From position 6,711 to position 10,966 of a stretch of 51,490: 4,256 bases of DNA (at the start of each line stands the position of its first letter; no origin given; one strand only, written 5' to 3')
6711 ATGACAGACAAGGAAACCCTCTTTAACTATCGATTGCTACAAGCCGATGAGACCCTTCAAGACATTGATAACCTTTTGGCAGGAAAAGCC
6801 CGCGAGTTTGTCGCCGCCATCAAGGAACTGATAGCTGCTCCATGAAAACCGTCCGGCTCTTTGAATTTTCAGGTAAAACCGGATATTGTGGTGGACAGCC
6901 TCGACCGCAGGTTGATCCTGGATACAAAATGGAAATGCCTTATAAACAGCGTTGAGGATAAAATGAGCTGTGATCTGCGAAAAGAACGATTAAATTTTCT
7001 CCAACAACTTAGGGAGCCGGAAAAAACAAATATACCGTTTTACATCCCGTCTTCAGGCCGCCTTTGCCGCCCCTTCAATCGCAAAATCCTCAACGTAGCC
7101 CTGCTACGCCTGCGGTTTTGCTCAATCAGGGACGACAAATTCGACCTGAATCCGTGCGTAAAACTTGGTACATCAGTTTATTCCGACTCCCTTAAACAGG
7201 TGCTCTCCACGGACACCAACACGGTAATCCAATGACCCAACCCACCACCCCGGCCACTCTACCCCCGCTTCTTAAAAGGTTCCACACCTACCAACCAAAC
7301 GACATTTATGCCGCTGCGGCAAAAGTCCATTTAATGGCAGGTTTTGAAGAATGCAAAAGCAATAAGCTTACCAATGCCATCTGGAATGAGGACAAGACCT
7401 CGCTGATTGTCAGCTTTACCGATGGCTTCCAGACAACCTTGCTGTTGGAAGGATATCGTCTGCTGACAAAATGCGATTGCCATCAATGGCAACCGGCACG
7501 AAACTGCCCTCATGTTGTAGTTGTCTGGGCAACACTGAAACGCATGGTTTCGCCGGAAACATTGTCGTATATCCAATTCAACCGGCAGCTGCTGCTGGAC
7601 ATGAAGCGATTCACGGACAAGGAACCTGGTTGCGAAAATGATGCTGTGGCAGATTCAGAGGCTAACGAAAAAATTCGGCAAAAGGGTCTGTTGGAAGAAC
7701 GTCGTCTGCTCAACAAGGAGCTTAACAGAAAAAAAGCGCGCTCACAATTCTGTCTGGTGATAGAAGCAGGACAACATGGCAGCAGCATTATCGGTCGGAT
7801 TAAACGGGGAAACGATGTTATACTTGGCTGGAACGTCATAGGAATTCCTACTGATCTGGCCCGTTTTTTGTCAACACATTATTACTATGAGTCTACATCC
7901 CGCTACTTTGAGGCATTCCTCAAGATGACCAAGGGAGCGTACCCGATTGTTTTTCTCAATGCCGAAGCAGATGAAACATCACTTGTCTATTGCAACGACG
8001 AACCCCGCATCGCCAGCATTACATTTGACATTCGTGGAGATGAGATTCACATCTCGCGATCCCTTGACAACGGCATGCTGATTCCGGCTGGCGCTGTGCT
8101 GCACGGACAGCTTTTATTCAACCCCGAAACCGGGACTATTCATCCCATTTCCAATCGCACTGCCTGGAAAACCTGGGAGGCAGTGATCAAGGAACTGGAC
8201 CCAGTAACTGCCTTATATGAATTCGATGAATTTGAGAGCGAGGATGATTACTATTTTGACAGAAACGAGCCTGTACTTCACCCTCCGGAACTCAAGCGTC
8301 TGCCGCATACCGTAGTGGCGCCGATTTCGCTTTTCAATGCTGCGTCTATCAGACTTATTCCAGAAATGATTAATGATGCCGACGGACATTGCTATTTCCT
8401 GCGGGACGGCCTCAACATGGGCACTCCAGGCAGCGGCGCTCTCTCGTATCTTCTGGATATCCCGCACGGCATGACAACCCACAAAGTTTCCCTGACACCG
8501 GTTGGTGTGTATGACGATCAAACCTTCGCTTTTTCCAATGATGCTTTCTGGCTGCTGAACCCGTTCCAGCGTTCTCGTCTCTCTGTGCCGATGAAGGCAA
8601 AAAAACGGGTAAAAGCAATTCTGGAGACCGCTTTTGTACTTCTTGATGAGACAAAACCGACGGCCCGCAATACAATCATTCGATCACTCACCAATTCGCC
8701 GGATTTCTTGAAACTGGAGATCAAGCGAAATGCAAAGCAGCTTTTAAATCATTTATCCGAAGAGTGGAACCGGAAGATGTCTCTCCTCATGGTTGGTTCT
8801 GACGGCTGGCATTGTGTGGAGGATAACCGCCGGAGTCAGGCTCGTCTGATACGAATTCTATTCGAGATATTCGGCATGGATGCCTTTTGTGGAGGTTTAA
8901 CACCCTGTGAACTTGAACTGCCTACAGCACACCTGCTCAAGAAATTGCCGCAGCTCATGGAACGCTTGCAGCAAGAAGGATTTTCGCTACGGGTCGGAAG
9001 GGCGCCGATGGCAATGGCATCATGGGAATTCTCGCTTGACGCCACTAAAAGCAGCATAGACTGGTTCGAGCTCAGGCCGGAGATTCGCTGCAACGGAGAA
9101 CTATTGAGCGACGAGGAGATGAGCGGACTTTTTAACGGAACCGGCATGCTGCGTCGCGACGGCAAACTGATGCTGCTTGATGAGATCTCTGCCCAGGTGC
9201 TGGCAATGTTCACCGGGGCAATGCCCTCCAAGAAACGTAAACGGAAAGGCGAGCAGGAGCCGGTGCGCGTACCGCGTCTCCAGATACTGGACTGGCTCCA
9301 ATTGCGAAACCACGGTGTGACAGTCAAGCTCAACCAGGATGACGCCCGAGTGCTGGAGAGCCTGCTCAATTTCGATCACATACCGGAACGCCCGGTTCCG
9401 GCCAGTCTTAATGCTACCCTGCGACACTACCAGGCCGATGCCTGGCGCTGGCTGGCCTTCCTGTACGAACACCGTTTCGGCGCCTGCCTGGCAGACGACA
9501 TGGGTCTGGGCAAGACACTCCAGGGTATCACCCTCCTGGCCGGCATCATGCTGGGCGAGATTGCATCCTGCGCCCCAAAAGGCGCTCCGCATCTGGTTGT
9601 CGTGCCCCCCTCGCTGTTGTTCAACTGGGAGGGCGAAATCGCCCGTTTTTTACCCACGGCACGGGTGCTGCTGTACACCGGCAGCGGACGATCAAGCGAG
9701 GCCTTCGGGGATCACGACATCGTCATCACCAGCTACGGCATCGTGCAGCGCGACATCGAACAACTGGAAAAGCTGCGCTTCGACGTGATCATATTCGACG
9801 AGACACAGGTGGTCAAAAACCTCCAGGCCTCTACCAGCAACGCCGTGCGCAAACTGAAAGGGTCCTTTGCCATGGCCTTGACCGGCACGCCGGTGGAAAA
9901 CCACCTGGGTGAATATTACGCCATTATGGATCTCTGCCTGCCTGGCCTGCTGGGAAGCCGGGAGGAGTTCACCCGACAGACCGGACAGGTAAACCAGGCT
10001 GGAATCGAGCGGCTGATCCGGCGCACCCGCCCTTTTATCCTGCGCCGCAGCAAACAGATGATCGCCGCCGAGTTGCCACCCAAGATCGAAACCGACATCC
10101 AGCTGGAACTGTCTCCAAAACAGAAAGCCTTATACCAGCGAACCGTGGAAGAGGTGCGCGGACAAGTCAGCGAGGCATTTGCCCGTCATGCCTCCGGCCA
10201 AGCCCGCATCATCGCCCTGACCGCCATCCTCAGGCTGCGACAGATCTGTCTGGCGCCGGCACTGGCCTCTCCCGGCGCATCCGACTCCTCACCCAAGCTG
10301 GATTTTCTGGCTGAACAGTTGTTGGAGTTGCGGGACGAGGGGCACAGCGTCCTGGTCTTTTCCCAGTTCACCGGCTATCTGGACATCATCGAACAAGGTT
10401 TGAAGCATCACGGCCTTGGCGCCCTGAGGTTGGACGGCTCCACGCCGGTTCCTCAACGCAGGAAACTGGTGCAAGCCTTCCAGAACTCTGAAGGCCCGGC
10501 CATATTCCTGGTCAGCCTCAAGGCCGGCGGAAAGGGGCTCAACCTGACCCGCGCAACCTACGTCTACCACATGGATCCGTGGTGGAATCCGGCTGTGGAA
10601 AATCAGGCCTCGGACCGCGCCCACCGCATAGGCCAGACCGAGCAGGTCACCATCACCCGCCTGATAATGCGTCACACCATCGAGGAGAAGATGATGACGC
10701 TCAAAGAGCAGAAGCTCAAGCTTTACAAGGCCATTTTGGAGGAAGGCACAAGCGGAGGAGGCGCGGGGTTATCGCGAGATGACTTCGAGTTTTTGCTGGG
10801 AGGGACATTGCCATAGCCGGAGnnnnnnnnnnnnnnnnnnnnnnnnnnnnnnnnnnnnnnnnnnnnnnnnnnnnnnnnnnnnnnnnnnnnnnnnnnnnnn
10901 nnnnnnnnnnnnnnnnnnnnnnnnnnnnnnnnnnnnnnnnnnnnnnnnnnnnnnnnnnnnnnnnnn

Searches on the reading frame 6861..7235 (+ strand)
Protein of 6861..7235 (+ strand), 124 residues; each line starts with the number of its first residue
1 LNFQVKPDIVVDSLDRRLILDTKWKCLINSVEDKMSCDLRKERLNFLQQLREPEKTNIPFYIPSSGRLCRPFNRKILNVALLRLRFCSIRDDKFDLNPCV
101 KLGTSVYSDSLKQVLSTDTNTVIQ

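Call 39: search_protein_families(library=pfam, proteins=[window:6861-7235:+], max_evalue=0.01)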
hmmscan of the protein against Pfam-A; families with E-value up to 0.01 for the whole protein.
window:6861-7235:+ (124 aa): 1 family
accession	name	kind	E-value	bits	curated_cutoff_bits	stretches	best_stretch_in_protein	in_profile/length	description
PF10117.15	McrBC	-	0.00036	20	23.9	1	3-32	256-286/318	McrBC 5-methylcytosine restriction system component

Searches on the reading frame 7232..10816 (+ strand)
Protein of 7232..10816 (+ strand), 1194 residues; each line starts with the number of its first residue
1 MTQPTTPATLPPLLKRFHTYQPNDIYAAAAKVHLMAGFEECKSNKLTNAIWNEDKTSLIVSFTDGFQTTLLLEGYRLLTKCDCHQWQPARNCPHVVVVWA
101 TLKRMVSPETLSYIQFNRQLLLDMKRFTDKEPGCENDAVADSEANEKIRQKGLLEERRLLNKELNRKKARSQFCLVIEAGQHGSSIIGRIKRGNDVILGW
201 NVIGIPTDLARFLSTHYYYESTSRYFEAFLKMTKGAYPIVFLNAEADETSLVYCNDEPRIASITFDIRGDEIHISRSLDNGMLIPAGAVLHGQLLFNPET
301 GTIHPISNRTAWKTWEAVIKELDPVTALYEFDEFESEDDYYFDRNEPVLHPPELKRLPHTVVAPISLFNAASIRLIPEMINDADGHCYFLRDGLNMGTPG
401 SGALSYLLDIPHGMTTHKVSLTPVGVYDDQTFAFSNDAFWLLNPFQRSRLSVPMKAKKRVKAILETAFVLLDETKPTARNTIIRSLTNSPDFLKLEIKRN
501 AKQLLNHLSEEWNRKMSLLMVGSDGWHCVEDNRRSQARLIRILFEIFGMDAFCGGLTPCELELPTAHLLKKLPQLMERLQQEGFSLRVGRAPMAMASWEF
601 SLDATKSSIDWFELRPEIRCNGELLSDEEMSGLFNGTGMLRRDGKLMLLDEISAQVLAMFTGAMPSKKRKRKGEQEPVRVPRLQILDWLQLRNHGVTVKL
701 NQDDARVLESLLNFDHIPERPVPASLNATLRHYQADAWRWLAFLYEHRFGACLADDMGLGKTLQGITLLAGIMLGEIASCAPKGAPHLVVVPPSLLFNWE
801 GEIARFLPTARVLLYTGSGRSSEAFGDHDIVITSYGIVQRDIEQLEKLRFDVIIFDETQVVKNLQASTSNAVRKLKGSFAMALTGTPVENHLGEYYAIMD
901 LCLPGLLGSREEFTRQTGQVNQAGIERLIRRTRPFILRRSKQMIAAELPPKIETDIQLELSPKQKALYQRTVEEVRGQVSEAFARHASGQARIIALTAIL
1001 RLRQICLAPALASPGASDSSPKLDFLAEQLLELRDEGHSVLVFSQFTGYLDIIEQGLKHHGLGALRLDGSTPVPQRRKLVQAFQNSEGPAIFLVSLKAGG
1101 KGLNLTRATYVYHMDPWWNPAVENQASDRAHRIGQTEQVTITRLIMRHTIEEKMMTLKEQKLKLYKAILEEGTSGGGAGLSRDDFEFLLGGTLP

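Call 33: search_protein_families(library=pfam, proteins=[window:7232-10816:+], max_evalue=0.0001)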
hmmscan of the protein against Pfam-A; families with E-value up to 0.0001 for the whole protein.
window:7232-10816:+ (1194 aa): 3 families
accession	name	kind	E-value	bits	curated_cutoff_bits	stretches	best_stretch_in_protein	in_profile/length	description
PF00176.29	SNF2-rel_dom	-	1.5e-55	188.8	24.9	1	733-1010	1-289/290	SNF2-related domain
PF00271.37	Helicase_C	-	2e-21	76.8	23.5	1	1022-1134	2-110/110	Helicase conserved C-terminal domain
PF04851.21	ResIII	-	7.6e-08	32.9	22.5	1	729-888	3-163/164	Type III restriction enzyme, res subunit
